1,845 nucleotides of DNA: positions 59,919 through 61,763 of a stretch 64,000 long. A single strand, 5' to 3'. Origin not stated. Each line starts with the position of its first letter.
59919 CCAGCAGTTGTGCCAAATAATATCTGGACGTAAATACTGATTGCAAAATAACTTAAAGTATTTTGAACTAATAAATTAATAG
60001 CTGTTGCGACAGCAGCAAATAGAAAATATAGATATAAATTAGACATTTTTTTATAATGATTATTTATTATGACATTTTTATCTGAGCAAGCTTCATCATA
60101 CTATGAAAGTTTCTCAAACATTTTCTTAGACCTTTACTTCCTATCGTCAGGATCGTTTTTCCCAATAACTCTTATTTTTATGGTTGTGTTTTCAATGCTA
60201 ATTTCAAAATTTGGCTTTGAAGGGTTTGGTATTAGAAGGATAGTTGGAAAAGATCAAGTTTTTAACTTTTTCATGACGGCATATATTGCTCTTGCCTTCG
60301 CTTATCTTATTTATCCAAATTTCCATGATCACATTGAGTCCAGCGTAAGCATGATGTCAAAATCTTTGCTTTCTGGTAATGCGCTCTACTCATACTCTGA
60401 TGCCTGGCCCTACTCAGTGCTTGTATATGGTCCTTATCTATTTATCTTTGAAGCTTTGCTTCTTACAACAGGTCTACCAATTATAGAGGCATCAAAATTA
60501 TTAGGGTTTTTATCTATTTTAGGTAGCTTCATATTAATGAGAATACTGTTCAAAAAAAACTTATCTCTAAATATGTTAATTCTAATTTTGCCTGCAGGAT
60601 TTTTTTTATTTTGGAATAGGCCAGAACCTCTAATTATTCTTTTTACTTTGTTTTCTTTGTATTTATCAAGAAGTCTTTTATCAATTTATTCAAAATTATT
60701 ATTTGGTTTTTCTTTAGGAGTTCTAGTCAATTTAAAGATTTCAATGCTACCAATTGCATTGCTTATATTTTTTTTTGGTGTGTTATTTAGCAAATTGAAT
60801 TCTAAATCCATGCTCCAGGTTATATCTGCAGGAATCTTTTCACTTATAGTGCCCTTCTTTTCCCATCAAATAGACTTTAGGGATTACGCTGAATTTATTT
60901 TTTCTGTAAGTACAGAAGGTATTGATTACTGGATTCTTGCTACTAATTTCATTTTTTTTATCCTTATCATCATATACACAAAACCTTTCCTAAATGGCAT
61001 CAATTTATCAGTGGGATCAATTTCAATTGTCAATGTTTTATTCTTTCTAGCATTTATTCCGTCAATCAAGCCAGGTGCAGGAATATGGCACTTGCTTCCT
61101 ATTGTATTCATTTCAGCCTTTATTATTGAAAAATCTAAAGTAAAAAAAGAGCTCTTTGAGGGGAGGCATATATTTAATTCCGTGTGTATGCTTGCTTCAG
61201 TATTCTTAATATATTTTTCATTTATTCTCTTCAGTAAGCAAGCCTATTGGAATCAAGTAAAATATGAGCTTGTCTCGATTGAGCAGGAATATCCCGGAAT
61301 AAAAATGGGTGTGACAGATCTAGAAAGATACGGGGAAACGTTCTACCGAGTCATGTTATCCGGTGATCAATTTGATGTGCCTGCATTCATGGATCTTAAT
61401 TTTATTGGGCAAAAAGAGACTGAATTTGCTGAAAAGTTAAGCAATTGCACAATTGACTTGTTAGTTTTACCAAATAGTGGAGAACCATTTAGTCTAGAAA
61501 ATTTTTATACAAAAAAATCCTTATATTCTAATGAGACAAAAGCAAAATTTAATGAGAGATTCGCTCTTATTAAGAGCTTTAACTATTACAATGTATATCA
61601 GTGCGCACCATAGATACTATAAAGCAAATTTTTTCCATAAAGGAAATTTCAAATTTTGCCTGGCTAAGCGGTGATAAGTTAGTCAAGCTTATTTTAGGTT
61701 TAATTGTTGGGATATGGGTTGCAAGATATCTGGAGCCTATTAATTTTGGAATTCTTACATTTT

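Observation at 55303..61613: Mycobacterial-type polyprenyl-phospho-arabinofuranose (DPA-like) donor pathway with GtrA and GT-C partners inside a Gram-negative Wzx/Wzy glycan locus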

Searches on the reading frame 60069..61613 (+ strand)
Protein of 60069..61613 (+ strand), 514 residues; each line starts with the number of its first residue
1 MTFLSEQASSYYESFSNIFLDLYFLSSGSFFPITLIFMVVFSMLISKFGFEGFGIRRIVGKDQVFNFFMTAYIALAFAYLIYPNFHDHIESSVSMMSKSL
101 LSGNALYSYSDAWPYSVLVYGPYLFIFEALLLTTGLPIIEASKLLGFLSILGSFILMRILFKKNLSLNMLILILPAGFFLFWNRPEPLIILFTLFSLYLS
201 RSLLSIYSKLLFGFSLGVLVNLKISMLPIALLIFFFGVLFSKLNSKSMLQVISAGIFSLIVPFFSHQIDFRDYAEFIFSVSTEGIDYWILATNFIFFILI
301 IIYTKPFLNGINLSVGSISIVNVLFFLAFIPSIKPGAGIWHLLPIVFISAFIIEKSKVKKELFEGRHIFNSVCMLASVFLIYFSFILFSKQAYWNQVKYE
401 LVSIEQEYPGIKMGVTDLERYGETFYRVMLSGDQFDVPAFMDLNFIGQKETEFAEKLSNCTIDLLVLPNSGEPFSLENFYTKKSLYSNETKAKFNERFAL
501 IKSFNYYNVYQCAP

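Call 3: search_protein_families(library=pfam, proteins=[window:60069-61613:+], max_evalue=0.01)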
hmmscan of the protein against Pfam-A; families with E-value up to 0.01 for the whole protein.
window:60069-61613:+ (514 aa): 0 families

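Call 4: search_protein_families(library=ncbifam, proteins=[window:60069-61613:+], max_evalue=0.01)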
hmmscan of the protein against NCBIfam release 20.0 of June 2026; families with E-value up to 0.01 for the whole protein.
window:60069-61613:+ (514 aa): 0 families

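Call 10: search_solved_structures(query=window:60069-61613:+, max_evalue=10)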
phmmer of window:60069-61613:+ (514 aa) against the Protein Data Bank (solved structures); distinct sequences matched with E-value up to 10: 0.

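Call 41: find_homologous_proteins(query=window:60069-61613:+, max_evalue=0.001)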
Query window:60069-61613:+ (514 aa): 5 proteins with E <= 0.001 among 8000 candidates.
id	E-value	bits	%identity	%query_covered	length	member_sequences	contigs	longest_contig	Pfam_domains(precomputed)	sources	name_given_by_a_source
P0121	0.0e+0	1099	100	100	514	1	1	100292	-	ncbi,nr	ncbi:MAG: hypothetical protein ISP94_00385 [SAR86 cluster bacterium]|nr:hypothetical protein [SAR86 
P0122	4.4e-280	948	85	100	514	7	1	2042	-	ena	-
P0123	1.2e-279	947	85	100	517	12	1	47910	-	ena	-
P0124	1.4e-172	594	55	99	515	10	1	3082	-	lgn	-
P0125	6.1e-15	74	25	86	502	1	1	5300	-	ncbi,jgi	jgi:hypothetical protein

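Call 44: find_encoding_contigs(protein=P0123, flank=10000, max_places=2)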
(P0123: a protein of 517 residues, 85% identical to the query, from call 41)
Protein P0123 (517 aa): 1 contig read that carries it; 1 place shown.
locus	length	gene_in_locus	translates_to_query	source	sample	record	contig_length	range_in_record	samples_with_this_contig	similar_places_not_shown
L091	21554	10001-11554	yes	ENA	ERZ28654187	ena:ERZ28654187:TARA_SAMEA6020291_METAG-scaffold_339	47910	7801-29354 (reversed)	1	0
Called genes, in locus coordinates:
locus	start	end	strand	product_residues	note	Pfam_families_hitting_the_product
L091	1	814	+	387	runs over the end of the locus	PF03721:UDPG_MGDP_dh_N, PF00984:UDPG_MGDP_dh, PF03720:UDPG_MGDP_dh_C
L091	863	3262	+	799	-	PF02563:Poly_export, PF10531:SLBB, PF22461:SLBB_2, PF10531:SLBB (weak), PF22461:SLBB_2 (weak)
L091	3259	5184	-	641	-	PF01757:Acyl_transf_3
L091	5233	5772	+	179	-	PF12710:HAD (faint)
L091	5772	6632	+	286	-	PF01040:UbiA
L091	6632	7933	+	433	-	PF01565:FAD_binding_4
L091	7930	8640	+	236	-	PF00106:adh_short, PF13561:adh_short_C2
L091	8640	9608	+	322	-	PF01073:3Beta_HSD, PF01370:Epimerase, PF02719:Polysacc_synt_2, PF04321:RmlD_sub_bind, PF07993:NAD_binding_4 (weak), PF16363:GDP_Man_Dehyd, PF07993:NAD_binding_4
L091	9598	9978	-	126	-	PF04138:GtrA_DPMS_TM (weak)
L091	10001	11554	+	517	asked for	-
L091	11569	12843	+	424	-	PF01943:Polysacc_synt, PF13440:Polysacc_synt_3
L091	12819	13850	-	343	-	-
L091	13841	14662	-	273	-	-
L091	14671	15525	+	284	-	PF01073:3Beta_HSD (faint), PF01370:Epimerase, PF02719:Polysacc_synt_2 (faint), PF07993:NAD_binding_4 (faint), PF16363:GDP_Man_Dehyd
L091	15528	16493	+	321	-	PF01073:3Beta_HSD (weak), PF01370:Epimerase, PF16363:GDP_Man_Dehyd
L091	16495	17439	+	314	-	PF01370:Epimerase, PF04321:RmlD_sub_bind (weak), PF16363:GDP_Man_Dehyd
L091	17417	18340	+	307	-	PF00534:Glycos_transf_1, PF13692:Glyco_trans_1_4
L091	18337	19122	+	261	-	PF02706:Wzz (weak), PF13807:GNVR (weak)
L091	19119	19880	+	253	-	PF00535:Glycos_transf_2, PF13641:Glyco_tranf_2_3 (weak)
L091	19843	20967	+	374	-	-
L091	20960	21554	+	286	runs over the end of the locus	PF00535:Glycos_transf_2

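Call 45: find_encoding_contigs(protein=P0125, flank=10000, max_places=2)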
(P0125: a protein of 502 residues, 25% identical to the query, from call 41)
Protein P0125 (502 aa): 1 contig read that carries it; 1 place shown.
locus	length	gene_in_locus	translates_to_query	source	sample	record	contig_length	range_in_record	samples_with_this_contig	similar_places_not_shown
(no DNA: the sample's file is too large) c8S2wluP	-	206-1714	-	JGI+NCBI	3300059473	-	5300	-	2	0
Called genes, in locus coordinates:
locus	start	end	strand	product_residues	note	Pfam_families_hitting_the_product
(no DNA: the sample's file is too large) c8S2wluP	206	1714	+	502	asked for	-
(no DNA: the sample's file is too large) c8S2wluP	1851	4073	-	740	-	PF00884:Sulfatase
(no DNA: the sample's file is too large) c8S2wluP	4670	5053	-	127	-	-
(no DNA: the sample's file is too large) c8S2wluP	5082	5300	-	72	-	?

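Call 53: search_protein_representatives(alignment_id=A1)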
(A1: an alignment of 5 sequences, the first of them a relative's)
Query: 5 sequences, 514 profile positions. Proteins with E-value up to 0.001 (for the whole library): 1216; up to 1e-10: 915; up to 1e-30: 388. The best 150 are listed.
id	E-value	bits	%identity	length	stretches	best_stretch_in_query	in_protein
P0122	3.0e-280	947.0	-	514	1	1-514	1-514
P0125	4.6e-163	560.3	-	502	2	69-511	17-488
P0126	1.3e-128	446.6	-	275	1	241-513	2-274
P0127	3.9e-75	270.2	-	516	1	69-513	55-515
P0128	3.9e-72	260.4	-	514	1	62-514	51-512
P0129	3.2e-68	247.4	-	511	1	69-513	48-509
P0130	8.3e-68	246.1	-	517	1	68-513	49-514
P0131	2.2e-67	244.7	-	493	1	64-513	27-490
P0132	7.3e-67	242.9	-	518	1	21-513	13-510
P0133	1.2e-66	242.2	-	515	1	61-514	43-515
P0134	2.4e-66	241.2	-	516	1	61-513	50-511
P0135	1.6e-65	238.5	-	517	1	64-513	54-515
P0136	2.5e-64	234.6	-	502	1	77-514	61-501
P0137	2.7e-64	234.5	-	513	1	74-514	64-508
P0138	3.1e-63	231.0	-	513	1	34-513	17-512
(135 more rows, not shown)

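Call 56: search_protein_families(library=pfam, alignment_id=A3, max_evalue=0.01)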
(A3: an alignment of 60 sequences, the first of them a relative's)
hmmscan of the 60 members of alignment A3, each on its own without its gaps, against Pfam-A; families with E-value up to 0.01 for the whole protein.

A. member 1, P0121 (514 aa): 0 families

B. families by the number of members that match (of 60 scanned): 3 families
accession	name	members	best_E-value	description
PF13231.12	PMT_2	9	8.1e-07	Dolichyl-phosphate-mannose-protein mannosyltransferase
PF09594.16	GT87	2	3.6e-08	Glycosyltransferase family 87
PF03788.19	LrgA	1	0.0023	LrgA family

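Call 58: find_encoding_contigs(protein=P0127, flank=8000, max_places=2)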
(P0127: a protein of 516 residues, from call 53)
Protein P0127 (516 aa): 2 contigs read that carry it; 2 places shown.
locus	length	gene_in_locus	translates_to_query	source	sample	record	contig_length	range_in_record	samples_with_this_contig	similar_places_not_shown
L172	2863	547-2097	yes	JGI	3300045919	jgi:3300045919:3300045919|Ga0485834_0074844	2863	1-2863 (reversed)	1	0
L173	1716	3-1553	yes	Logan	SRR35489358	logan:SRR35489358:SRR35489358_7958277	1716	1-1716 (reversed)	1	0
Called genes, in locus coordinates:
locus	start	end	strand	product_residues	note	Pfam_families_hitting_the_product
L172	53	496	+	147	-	-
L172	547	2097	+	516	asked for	-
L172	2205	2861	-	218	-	PF00106:adh_short, PF13561:adh_short_C2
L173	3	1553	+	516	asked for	?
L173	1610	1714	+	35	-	?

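Call 61: predict_structure(alignment_id=A3)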
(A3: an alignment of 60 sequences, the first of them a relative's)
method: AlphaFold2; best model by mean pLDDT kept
length: 514 residues; sequences in the alignment: 60
mean_pLDDT: 93.7   pTM: 0.93
mean pLDDT of the five models: 93.7, 93.3, 93.1, 92.6, 92.6
residues with pLDDT >= 90: 445; 70-90: 56; 50-70: 11; < 50: 2
segments of 3 or more residues with pLDDT < 50: none
pLDDT, mean of each block of 10 residues (from residue 1): 69 79 81 93 87 62 96 98 96 96 90 88 98 97 98 98 95 94 97 98 96 98 98 97 97 98 96 94 92 96 95 96 98 93 98 95 87 93 92 98 98 97 98 94 93 95 98 96 96 98 98 89
secondary structure, 60 per line:
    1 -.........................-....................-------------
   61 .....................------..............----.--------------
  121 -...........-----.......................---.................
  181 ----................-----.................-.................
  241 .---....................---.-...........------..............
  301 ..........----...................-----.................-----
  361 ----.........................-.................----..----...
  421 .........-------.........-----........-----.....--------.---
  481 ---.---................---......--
elements in order: H2-26 H28-47 H61-81 H88-101 H122-132 H138-160 H164-180 H185-200 H206-222 H224-241 H245-264 H270-280 H287-310 H315-333 H339-355 H365-389 H391-407 H418-429 H437-445 H451-458 E464-468 H488-497 E498-503 E507-512

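Call 65: fold_search(model_id=the predicted structure, library=pdb)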
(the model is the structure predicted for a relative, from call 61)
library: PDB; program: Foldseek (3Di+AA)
matches with E <= 10: 433; with E <= 0.001: 3
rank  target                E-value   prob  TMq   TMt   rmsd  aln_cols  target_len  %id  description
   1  9s6t_A                1.9e-05  1.00  0.49  0.52   7.9       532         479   12  Ternary cryo-EM structure of chicken ALG12 with Dol25-PP-GlcNAc2Man7, Dol25-P-Man, and Fab (released 2026-03-18)
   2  8agb_A                3.1e-04  1.00  0.39  0.32  12.9       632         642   10  Structure of yeast oligosaccharylransferase complex with lipid-linked oligosaccharide bound (released 2022-12-07)
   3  9s6r_A                8.9e-04  1.00  0.37  0.47  10.2       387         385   12  Ternary cryo-EM structure of yeast ALG3 with Dol25-PP-GlcNAc2Man5, Dol25-P-Man, and Fab (released 2026-03-18)
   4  5f15                  1.2e-03  1.00  0.51  0.49   9.5       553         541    9  Crystal Structure of ArnT from Cupriavidus metallidurans bound to Undecaprenyl phosphate (released 2016-02-17)
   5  5ezm                  1.3e-03  1.00  0.47  0.45   9.7       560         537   10  Crystal Structure of ArnT from Cupriavidus metallidurans in the apo state (released 2016-02-17)
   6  8if8_B                1.4e-03  1.00  0.44  0.38  13.9       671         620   10  Arabinosyltransferase AftA (released 2023-05-31)
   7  6ftg_5                1.6e-03  1.00  0.44  0.37  13.1       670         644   10  Subtomogram average of OST-containing ribosome-translocon complexes from canine rough microsomal membranes (released 2018-03-21)
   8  8if8_C                2.3e-03  1.00  0.39  0.35  14.1       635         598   11  Arabinosyltransferase AftA (released 2023-05-31)
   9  8pn9_A                2.6e-03  1.00  0.42  0.35  11.7       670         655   10  Structure of human oligosaccharyltransferase OST-A complex bound to NGI-1 (released 2024-05-08)
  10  6c26_A                3.5e-03  1.00  0.39  0.33  11.2       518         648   12  The Cryo-EM structure of a eukaryotic oligosaccharyl transferase complex (released 2018-01-31)
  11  5ogl_A                5.9e-03  1.00  0.40  0.31  11.1       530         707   12  Structure of bacterial oligosaccharyltransferase PglB in complex with an acceptor peptide and an lipid-linked oligosac (released 2017-10-25)
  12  6gxc_A                6.2e-03  1.00  0.41  0.32  10.8       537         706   12  Bacterial oligosaccharyltransferase PglB in complex with an inhibitory peptide and a reactive lipid-linked oligosaccha (released 2018-11-14)
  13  7bvh_A                7.7e-03  1.00  0.35  0.19   6.9       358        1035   11  Crystal structure of arabinosyltransferase EmbC2-AcpM2 complex from Mycobacterium smegmatis complexed with di-arabinos (released 2020-04-29)
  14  3rce_A                7.7e-03  1.00  0.41  0.33  11.7       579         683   12  Bacterial oligosaccharyltransferase PglB (released 2011-06-15)
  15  9s6s_A                1.0e-02  0.99  0.42  0.40  10.4       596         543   11  Ternary cryo-EM structure of human ALG9 with Dol25-PP-GlcNAc2Man6, Dol25-P-Man and Fab (released 2026-03-18)
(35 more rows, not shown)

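Call 73: find_encoding_contigs(protein=P0128, flank=9000, max_places=3)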
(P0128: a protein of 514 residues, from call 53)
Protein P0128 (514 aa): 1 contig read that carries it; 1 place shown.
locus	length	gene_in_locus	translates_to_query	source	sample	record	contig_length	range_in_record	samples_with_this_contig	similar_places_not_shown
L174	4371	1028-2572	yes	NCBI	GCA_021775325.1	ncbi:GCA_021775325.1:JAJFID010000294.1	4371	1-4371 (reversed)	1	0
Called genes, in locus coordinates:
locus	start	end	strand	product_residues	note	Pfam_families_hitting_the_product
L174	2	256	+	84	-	?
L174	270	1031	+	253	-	PF00535:Glycos_transf_2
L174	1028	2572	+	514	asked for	-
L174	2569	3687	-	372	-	PF02746:MR_MLE_N, PF13378:MR_MLE_C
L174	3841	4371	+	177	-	?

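Call 74: find_encoding_contigs(protein=P0132, flank=9000, max_places=3)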
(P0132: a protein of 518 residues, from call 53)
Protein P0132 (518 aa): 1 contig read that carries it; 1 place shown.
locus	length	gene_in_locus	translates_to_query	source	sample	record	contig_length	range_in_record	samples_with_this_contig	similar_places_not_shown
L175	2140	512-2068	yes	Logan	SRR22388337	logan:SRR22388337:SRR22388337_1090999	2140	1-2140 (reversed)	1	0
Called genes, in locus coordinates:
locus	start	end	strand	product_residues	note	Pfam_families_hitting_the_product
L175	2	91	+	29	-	?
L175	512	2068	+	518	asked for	-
